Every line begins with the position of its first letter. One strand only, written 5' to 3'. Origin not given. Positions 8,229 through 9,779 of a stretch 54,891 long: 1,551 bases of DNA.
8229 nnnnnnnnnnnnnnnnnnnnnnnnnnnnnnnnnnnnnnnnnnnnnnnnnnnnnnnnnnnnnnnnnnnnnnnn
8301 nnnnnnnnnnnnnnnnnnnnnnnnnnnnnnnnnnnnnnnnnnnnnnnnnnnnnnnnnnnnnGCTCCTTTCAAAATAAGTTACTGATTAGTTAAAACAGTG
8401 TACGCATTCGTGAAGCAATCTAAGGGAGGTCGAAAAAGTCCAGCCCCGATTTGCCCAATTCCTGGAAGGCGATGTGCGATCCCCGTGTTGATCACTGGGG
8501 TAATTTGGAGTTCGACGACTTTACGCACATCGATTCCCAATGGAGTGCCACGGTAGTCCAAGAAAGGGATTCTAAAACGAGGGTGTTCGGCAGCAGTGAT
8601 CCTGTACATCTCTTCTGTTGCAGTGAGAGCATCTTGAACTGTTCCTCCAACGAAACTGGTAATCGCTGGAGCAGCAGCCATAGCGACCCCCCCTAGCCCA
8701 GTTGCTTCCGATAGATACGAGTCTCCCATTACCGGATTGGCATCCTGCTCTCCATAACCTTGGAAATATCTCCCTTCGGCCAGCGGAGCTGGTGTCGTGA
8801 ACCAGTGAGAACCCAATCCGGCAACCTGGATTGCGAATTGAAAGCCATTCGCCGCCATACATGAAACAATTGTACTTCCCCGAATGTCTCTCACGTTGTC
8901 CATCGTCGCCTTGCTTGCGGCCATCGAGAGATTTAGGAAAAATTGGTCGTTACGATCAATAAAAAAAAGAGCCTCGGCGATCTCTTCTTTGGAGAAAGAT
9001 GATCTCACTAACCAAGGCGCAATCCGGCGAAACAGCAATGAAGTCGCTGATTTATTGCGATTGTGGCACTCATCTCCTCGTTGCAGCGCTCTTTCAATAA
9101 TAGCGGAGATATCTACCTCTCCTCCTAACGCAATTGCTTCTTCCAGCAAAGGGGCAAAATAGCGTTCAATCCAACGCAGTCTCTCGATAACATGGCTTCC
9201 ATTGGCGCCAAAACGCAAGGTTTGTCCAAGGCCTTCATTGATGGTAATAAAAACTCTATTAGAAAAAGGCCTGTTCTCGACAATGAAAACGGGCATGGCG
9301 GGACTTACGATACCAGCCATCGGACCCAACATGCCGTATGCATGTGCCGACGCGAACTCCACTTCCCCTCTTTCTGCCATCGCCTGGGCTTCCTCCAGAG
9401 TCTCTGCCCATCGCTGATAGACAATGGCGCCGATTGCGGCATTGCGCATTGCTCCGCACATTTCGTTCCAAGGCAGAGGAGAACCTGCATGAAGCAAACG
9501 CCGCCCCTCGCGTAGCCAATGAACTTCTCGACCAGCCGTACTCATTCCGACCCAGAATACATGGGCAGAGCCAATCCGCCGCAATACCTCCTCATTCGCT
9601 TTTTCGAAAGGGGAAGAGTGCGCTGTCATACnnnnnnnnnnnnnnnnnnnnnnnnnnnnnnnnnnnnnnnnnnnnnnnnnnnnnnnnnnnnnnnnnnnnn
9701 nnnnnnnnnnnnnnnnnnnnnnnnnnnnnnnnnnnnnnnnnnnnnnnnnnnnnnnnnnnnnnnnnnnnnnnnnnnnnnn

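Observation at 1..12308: Candidate uncharacterised N-heterocycle catabolic island headed by a thiaminase-I-like gene and a GntR regulator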

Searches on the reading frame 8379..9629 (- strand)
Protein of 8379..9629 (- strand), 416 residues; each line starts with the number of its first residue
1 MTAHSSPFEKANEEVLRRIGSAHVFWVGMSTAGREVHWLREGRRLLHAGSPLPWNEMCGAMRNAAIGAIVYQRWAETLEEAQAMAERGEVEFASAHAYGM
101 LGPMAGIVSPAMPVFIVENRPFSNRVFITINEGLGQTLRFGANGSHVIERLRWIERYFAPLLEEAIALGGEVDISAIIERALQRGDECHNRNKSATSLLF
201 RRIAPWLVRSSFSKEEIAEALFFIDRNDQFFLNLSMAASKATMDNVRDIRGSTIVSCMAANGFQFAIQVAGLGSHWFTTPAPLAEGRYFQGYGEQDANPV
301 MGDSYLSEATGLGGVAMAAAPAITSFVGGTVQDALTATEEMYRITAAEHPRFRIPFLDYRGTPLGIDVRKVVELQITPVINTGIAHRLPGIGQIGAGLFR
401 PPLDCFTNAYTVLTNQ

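Call 3: search_protein_families(library=pfam, proteins=[window:8379-9629:-])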
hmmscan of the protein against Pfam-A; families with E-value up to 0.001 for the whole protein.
window:8379-9629:- (416 aa): 1 family
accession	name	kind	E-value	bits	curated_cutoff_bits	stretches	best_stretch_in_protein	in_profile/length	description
PF06545.17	AllG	-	4.2e-83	278.6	27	1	90-304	1-215/215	Oxamate carbamoyltransferase subunit AllG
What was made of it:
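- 8379..9584 (-): DUF1116/AllG-family protein without AllF or AllH partners; biochemical role unknown. PF06545 matches at E 4e-83 (call 3).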

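Call 4: search_protein_families(library=ncbifam, proteins=[window:8379-9629:-])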
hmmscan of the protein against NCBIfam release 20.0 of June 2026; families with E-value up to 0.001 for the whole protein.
window:8379-9629:- (416 aa): 0 families

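Call 8: find_encoding_contigs(protein=window:8379-9629:-, flank=10000, max_places=6)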
Protein window:8379-9629:- (416 aa): no gene with exactly this product is on record in the collection.
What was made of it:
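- Tried and rejected: It failed (call 8) because the called gene starts 15 codons later.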

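Call 11: find_homologous_proteins(query=window:8379-9629:-, max_evalue=1e-20)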
Query window:8379-9629:- (416 aa): 7898 proteins with E <= 1e-20 among 8000 candidates; the best 120 are listed.
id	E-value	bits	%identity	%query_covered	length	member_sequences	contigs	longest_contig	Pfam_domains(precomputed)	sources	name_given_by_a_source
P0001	1.0e-268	909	100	96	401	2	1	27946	PF06545.18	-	-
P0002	3.9e-239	812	88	96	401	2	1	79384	PF06545.18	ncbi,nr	ncbi:MAG: DUF1116 domain-containing protein [Coprothermobacterota bacterium]|nr:DUF1116 domain-conta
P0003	3.9e-239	812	86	100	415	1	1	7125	PF06545.18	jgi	jgi:hypothetical protein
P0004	1.7e-232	790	85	99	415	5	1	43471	PF06545.18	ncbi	-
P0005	2.3e-212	723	89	85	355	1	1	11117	PF06545.18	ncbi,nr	ncbi:MAG: DUF1116 domain-containing protein [Coprothermobacterota bacterium]|nr:DUF1116 domain-conta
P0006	2.5e-182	625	68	99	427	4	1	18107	PF06545.18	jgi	jgi:hypothetical protein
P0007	5.2e-179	614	65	97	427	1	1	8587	PF06545.18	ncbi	-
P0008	1.9e-178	612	65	97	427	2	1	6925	PF06545.18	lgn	-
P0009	2.7e-178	611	66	97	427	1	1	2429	PF06545.18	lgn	-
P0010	8.8e-178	610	66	97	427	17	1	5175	PF06545.18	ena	-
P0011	2.9e-177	608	65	97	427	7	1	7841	PF06545.18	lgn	-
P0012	4.4e-177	607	66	97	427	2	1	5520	PF06545.18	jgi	jgi:hypothetical protein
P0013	4.7e-177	607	64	98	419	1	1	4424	PF06545.18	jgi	jgi:hypothetical protein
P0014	2.6e-166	572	63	96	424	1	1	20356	PF06545.18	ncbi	-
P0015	1.2e-164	566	63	98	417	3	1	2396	PF06545.18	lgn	-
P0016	3.1e-163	562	60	97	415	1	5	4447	PF06545.18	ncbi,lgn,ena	-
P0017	4.2e-163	561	63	96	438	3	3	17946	PF06545.18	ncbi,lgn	-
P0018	6.5e-163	561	60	96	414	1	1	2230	PF06545.18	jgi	jgi:hypothetical protein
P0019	8.1e-163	560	61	99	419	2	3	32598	PF06545.18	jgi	jgi:hypothetical protein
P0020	1.9e-162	559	61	97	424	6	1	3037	PF06545.18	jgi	-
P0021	5.7e-162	557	61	95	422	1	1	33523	PF06545.18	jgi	jgi:hypothetical protein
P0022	6.1e-162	557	60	96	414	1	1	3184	PF06545.18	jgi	jgi:hypothetical protein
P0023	6.2e-162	557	59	98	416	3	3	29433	PF06545.18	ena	-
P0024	8.4e-162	557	60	96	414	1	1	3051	PF06545.18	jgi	jgi:hypothetical protein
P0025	1.1e-161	557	59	96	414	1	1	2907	PF06545.18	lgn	-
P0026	1.3e-161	556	59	96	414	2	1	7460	PF06545.18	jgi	jgi:Protein of unknown function (DUF1116)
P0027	3.5e-161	555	60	97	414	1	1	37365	PF06545.18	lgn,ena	-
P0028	7.8e-161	554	57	97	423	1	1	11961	PF06545.18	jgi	-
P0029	8.1e-161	554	62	98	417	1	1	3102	PF06545.18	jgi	jgi:hypothetical protein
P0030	1.0e-160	553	58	94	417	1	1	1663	PF06545.18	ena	-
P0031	2.8e-160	552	58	95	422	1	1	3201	PF06545.18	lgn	-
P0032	3.2e-160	552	59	98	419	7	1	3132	PF06545.18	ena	-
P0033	5.1e-160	551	62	96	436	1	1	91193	PF06545.18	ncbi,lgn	-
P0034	6.7e-160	551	56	98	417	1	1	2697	PF06545.18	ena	-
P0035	8.4e-160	550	58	100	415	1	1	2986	PF06545.18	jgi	jgi:hypothetical protein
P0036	2.0e-159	549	58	96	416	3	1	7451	PF06545.18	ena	-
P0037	2.8e-159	549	59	97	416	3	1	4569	PF06545.18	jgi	-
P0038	3.7e-159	548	61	97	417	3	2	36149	PF06545.18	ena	-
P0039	7.3e-159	547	59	97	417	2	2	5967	PF06545.18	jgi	jgi:hypothetical protein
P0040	4.8e-158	545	61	97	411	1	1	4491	PF06545.18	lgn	-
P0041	1.6e-157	543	60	99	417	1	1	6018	PF06545.18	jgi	jgi:hypothetical protein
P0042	3.2e-157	542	59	98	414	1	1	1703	PF06545.18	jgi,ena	-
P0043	1.1e-156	540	59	97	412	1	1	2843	PF06545.18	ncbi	-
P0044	2.1e-156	539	60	98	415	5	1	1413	PF06545.18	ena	-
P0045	2.7e-156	539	61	97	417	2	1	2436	PF06545.18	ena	-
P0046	2.7e-156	539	57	97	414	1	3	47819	PF06545.18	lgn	-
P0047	3.4e-156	538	57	97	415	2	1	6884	PF06545.18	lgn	-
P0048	6.9e-156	537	60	97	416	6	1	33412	PF06545.18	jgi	jgi:hypothetical protein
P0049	8.4e-156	537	58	97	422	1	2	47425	PF06545.18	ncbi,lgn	-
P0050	1.0e-155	537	58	96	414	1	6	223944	PF06545.18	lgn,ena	-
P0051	2.0e-155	536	57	98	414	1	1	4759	PF06545.18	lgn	-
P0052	3.3e-155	535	58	97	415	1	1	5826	PF06545.18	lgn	-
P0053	7.9e-155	534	57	97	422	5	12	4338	PF06545.18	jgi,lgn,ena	-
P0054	6.7e-152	524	55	98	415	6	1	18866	PF06545.18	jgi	-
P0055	1.9e-151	523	55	97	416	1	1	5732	PF06545.18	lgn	-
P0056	3.5e-151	522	55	98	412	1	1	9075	PF06545.18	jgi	-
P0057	5.8e-151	521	55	98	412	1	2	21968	PF06545.18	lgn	-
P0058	6.8e-151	521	56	97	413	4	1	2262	PF06545.18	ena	-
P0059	7.8e-151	521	56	97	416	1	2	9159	PF06545.18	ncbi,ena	-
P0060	2.8e-150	519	56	96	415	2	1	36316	PF06545.18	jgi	jgi:hypothetical protein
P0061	8.6e-150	517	57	97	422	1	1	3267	PF06545.18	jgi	jgi:hypothetical protein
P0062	1.4e-149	517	55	97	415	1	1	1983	PF06545.18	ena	-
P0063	1.4e-149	517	55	97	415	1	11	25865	PF06545.18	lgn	-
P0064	4.0e-148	512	55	99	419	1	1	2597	PF06545.18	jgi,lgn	jgi:hypothetical protein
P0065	6.9e-148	511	53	97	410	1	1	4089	PF06545.18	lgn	-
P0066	7.3e-148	511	54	98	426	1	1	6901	PF06545.18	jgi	jgi:hypothetical protein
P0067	5.5e-147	508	55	98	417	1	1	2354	PF06545.18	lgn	-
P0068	5.8e-147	508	55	96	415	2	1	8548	PF06545.18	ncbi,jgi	-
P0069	8.1e-147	508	55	98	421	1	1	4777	PF06545.18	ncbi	-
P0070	9.8e-147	507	55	96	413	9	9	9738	PF06545.18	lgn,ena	-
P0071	2.4e-146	506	60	85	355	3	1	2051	PF06545.18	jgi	jgi:hypothetical protein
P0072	1.0e-145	504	53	97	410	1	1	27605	PF06545.18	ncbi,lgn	-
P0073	6.9e-145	501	55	97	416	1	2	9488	PF06545.18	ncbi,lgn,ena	-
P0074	2.3e-144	499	53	97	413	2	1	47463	PF06545.18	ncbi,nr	ncbi:MAG: DUF1116 domain-containing protein [Lachnospiraceae bacterium]|nr:DUF1116 domain-containing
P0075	4.6e-144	499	54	99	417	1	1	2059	PF06545.18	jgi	jgi:hypothetical protein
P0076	7.1e-144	498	52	98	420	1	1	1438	PF06545.18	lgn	-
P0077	9.2e-144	498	54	97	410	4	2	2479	PF06545.18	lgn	-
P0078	1.1e-143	497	54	98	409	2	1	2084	PF06545.18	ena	-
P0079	1.1e-143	497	54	97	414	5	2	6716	PF06545.18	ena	-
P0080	3.1e-143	496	51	97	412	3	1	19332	PF06545.18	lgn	-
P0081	5.4e-143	495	56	96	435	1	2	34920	PF06545.18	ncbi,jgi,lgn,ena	-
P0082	9.5e-143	494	53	97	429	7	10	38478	PF06545.18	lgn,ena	-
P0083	1.1e-142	494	53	96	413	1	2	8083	PF06545.18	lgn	-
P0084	1.2e-142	494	53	97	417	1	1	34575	PF06545.18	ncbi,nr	ncbi:MAG: DUF1116 domain-containing protein [Eubacteriales bacterium]|nr:DUF1116 domain-containing p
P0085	2.0e-142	493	54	96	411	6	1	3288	PF06545.18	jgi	jgi:hypothetical protein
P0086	4.1e-142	492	54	98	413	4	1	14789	PF06545.18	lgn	-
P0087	5.0e-142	492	53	96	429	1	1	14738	PF06545.18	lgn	-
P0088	5.2e-142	492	53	98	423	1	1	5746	PF06545.18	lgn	-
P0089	1.0e-141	491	54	98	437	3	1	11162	PF06545.18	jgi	jgi:hypothetical protein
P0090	1.8e-141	490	53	97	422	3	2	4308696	PF06545.18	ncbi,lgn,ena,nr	ncbi:hypothetical protein CE91St41_24610 [Oscillospiraceae bacterium]|nr:hypothetical protein CE91St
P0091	2.0e-141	490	54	96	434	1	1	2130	PF06545.18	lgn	-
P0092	3.0e-141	489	53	98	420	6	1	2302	PF06545.18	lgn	-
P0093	1.6e-140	487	54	99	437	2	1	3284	PF06545.18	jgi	jgi:hypothetical protein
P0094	2.8e-140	486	56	97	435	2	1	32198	PF06545.18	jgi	jgi:hypothetical protein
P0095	2.9e-140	486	52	98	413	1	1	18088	PF06545.18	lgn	-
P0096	1.9e-139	483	53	97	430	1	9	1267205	PF06545.18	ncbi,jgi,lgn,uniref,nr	ncbi:DUF1116 domain-containing protein [Candidatus Hecatella orcuttiae]|jgi:hypothetical protein|uni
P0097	3.8e-139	482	51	97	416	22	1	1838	PF06545.18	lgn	-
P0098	4.0e-139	482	52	98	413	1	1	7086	PF06545.18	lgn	-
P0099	7.1e-139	481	52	98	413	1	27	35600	PF06545.18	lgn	-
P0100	7.2e-139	481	52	98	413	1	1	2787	PF06545.18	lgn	-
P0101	7.4e-139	481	52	98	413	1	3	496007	PF06545.18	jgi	jgi:hypothetical protein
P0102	2.0e-138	480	51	98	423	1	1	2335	PF06545.18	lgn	-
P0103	2.6e-138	480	52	96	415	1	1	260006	PF06545.18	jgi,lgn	-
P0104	3.5e-138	479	53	98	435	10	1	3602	PF06545.18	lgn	-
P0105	5.3e-138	479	54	98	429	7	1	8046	PF06545.18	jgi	jgi:hypothetical protein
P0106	5.7e-138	478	49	98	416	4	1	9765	PF06545.18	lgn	-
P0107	6.0e-138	478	54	97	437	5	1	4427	PF06545.18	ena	-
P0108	9.9e-138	478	51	98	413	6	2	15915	PF06545.18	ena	-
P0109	1.6e-137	477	52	97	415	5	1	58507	PF06545.18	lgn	-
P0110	5.8e-137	475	54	98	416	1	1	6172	PF06545.18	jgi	jgi:uncharacterized protein DUF1116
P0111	6.5e-137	475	54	98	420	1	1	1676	PF06545.18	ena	-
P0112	6.5e-137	475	70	70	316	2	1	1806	PF06545.18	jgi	jgi:hypothetical protein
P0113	1.2e-136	474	52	99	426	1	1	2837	PF06545.18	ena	-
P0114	1.8e-136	474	54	99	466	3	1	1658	PF06545.18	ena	-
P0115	2.0e-136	473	51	98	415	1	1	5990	PF06545.18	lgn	-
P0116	2.9e-136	473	54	98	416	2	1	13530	PF06545.18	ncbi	-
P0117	3.6e-136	473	51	97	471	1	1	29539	PF06545.18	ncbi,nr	ncbi:MAG: DUF1116 domain-containing protein [Halanaerobium sp.]|nr:DUF1116 domain-containing protein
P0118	6.3e-136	472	54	98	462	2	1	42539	PF06545.18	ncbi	-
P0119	7.2e-136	472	56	97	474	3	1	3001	PF06545.18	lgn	-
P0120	7.7e-136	471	54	98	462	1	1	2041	PF06545.18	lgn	-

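Call 12: find_encoding_contigs(protein=P0002, flank=10000, max_places=2)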
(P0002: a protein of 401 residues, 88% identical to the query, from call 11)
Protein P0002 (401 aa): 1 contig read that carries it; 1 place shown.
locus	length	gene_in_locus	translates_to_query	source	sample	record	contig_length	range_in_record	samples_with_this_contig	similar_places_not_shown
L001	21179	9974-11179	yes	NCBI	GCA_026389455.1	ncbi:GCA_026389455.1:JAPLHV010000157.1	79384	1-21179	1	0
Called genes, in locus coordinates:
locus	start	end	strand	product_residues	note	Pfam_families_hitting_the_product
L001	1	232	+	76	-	?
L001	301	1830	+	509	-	PF00005:ABC_tran, PF13304:AAA_21 (faint), PF00005:ABC_tran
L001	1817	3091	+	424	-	PF02653:BPD_transp_2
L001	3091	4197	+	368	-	PF02653:BPD_transp_2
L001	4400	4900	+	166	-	PF12867:DinB_2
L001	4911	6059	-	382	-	PF00248:Aldo_ket_red, PF13183:Fer4_8 (weak), PF13187:Fer4_9, PF13534:Fer4_17 (weak)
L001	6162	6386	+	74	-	-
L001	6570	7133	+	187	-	PF14249:Tocopherol_cycl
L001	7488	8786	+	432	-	PF22141:Thiaminase-1_dom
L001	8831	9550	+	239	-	PF00392:GntR, PF07729:FCD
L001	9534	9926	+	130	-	PF01042:Ribonuc_L-PSP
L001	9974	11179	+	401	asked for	PF06545:AllG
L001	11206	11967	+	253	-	PF04199:Cyclase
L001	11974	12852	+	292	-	PF00941:FAD_binding_5, PF03450:CO_deh_flav_C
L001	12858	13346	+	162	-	PF00111:Fer2, PF01799:Fer2_2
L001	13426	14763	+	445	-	PF22039:HUTI_composite_bact (weak), PF01979:Amidohydro_1, PF07969:Amidohydro_3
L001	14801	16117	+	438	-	PF00202:Aminotran_3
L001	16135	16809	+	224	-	PF00881:Nitroreductase, PF14512:TM1586_NiRdase (weak)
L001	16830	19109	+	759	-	PF01315:Ald_Xan_dh_C, PF02738:MoCoBD_1, PF20256:MoCoBD_2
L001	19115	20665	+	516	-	PF00005:ABC_tran, PF13304:AAA_21 (faint), PF00005:ABC_tran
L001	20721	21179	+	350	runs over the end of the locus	PF02653:BPD_transp_2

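Call 13: find_encoding_contigs(protein=P0006, flank=10000, max_places=2)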
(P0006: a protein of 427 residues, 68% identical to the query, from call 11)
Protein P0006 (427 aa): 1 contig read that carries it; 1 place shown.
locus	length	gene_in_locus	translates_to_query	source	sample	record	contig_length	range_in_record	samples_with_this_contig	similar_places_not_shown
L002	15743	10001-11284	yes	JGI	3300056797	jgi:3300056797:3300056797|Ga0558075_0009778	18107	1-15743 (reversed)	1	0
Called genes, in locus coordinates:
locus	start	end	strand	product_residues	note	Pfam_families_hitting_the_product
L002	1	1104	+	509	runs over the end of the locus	PF00005:ABC_tran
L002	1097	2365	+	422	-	PF02653:BPD_transp_2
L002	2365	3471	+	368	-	PF02653:BPD_transp_2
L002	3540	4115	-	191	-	-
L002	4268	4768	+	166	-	PF12867:DinB_2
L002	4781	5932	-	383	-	PF00248:Aldo_ket_red, PF12838:Fer4_7 (faint), PF13183:Fer4_8 (weak), PF13187:Fer4_9, PF13237:Fer4_10 (faint), PF13534:Fer4_17 (weak)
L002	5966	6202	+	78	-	-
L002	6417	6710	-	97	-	-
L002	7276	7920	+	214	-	-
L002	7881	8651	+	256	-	-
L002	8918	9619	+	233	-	PF00392:GntR, PF07729:FCD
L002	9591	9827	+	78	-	PF01042:Ribonuc_L-PSP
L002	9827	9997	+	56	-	PF01042:Ribonuc_L-PSP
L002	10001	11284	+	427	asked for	PF06545:AllG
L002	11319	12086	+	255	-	PF04199:Cyclase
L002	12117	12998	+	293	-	PF00941:FAD_binding_5, PF03450:CO_deh_flav_C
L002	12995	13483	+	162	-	PF00111:Fer2 (weak), PF01799:Fer2_2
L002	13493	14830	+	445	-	PF22039:HUTI_composite_bact (weak), PF01979:Amidohydro_1, PF07969:Amidohydro_3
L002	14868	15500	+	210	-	PF00202:Aminotran_3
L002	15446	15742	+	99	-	?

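Call 14: find_encoding_contigs(protein=P0014, flank=10000, max_places=2)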
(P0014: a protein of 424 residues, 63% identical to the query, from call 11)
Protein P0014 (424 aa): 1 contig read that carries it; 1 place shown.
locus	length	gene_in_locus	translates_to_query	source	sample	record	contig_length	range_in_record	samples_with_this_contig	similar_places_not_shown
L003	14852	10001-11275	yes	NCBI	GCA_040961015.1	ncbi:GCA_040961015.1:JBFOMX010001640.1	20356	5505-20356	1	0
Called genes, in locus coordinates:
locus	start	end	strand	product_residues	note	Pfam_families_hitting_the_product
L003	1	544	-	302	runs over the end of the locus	PF02653:BPD_transp_2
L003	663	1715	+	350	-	PF04909:Amidohydro_2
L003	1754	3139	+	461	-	PF01979:Amidohydro_1, PF07969:Amidohydro_3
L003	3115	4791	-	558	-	PF01642:MM_CoA_mutase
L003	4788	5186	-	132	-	PF02310:B12-binding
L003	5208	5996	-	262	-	PF00106:adh_short, PF08659:KR, PF13561:adh_short_C2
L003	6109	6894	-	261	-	PF08461:WHD_RNase_R, PF07729:FCD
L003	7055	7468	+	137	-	PF00903:Glyoxalase, PF13468:Glyoxalase_3, PF13669:Glyoxalase_4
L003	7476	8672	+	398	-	PF02515:CoA_transf_3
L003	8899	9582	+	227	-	PF00392:GntR, PF07729:FCD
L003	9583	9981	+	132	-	PF01042:Ribonuc_L-PSP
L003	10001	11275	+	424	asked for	PF06545:AllG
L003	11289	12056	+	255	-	PF04199:Cyclase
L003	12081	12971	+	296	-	PF00941:FAD_binding_5, PF03450:CO_deh_flav_C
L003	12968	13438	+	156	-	PF00111:Fer2, PF01799:Fer2_2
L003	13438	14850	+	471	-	?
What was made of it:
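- L003 has the GntR-led cluster but no thiaminase gene in the 9 kb shown upstream (call 14).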

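Call 15: find_encoding_contigs(protein=P0050, flank=10000, max_places=1)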
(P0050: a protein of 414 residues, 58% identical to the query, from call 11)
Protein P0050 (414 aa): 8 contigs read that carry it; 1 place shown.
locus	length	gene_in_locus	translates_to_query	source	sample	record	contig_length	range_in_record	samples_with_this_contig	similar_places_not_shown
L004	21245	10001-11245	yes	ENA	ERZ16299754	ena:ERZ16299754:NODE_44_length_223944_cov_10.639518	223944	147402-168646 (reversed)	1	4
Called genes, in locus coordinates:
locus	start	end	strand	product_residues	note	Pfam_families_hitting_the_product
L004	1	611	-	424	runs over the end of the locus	PF07905:PucR, PF17853:GGDEF_2, PF13556:HTH_30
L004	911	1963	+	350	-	-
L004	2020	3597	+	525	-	PF09043:Lys-AminoMut_A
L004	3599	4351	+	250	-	PF16554:OAM_dimer, PF02310:B12-binding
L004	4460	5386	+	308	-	PF00892:EamA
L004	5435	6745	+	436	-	PF07690:MFS_1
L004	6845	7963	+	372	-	PF12838:Fer4_7 (faint), PF00037:Fer4 (faint), PF13484:Fer4_16, PF03130:HEAT_PBS (faint), PF13513:HEAT_EZ (faint), PF13646:HEAT_2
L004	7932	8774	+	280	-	PF05853:BKACE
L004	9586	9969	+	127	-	PF01042:Ribonuc_L-PSP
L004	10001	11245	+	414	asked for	PF06545:AllG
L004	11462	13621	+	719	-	PF04879:Molybdop_Fe4S4, PF00384:Molybdopterin, PF01568:Molydop_binding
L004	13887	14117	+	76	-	-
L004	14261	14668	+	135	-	-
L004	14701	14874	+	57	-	-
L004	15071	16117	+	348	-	PF02653:BPD_transp_2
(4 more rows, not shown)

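Call 16: find_encoding_contigs(protein=P0090, flank=10000, max_places=1)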
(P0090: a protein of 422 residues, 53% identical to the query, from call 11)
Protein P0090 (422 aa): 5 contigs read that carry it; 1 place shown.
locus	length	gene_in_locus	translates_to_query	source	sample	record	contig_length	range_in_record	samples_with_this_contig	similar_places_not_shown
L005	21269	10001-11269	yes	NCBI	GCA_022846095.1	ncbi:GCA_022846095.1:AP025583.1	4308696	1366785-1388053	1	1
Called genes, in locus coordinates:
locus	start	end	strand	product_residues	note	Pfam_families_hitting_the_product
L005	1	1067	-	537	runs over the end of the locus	PF07905:PucR, PF17853:GGDEF_2 (weak), PF13556:HTH_30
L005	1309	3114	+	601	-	PF07969:Amidohydro_3 (faint), PF01979:Amidohydro_1, PF13382:Adenine_deam_C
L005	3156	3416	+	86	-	-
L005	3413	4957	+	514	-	PF00474:SSF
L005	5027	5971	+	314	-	PF00941:FAD_binding_5, PF03450:CO_deh_flav_C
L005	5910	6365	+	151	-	PF00111:Fer2, PF01799:Fer2_2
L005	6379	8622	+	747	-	PF01315:Ald_Xan_dh_C, PF02738:MoCoBD_1, PF20256:MoCoBD_2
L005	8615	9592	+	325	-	PF04909:Amidohydro_2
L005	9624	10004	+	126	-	PF01042:Ribonuc_L-PSP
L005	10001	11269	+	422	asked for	PF06545:AllG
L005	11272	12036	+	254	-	PF04199:Cyclase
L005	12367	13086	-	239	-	PF13730:HTH_36 (faint), PF13551:HTH_29 (faint)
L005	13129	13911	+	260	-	PF02810:SEC-C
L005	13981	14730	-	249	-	PF20457:DUF6710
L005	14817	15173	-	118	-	-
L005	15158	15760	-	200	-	-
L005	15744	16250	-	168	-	-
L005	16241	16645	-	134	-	PF14208:DUF4320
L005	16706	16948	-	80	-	-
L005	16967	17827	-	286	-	-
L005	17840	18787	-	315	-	-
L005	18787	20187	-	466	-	PF00437:T2SSE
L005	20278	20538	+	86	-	PF02604:PhdYeFM_antitox (weak)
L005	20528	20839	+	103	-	PF05016:ParE_toxin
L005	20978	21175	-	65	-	-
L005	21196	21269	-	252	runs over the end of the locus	-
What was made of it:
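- In an Oscillospiraceae genome (L005, call 16) it sits beside PucR, adenine deaminase and an SSF transporter. The Rid-like/DUF1116/cyclase/Mo-hydroxylase core sits with PucR, adenine deaminase and a transporter in L005 (call 16).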
